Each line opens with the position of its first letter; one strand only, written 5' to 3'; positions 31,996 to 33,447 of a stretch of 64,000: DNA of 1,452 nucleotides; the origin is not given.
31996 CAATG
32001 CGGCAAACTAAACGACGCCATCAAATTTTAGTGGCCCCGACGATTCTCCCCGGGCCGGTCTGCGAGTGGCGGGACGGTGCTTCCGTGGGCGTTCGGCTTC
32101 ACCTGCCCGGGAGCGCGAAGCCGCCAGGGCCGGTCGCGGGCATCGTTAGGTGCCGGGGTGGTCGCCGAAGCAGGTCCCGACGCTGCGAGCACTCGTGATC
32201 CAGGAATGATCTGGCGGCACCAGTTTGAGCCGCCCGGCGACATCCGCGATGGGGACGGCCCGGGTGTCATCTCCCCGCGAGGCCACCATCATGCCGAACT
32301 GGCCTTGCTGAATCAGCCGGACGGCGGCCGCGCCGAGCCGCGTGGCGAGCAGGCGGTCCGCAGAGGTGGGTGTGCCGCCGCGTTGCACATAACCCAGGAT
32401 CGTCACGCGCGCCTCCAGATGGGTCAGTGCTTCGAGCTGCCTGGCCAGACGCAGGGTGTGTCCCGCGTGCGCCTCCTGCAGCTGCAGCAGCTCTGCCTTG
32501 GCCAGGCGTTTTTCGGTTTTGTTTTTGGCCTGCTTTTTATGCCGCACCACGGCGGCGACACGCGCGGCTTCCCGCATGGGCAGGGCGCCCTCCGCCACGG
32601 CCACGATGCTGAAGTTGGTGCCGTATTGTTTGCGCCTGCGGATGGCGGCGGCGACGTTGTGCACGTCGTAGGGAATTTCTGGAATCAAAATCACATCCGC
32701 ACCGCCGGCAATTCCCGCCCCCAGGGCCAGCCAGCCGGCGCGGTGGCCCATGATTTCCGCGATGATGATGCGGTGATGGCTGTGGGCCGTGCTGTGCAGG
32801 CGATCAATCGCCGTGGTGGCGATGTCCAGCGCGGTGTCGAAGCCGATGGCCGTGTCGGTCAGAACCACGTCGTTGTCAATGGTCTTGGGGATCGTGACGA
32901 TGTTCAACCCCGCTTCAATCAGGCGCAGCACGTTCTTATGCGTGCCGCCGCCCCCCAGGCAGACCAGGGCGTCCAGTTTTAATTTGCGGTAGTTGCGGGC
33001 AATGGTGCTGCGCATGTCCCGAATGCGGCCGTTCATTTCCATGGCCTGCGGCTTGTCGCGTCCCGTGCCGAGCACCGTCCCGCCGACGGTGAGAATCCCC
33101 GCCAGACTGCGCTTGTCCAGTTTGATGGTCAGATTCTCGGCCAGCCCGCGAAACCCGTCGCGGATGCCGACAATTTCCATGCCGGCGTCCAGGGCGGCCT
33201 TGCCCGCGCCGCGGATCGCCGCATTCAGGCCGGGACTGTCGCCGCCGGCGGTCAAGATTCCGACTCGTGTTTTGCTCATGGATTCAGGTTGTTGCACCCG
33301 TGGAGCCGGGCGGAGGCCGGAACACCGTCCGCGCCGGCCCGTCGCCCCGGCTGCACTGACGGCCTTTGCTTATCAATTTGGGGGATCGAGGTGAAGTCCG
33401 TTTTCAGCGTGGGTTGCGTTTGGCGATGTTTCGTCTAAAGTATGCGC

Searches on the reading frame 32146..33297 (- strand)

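Call 32: search_protein_families(library=pfam, proteins=[window:32146-33297:-], max_evalue=0.01)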
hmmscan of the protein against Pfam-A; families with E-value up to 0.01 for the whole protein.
window:32146-33297:- (383 aa): 1 family
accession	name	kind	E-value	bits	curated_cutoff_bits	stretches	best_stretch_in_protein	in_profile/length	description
PF00365.25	PFK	-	7.6e-95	317.9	30.9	1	11-329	1-277/277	Phosphofructokinase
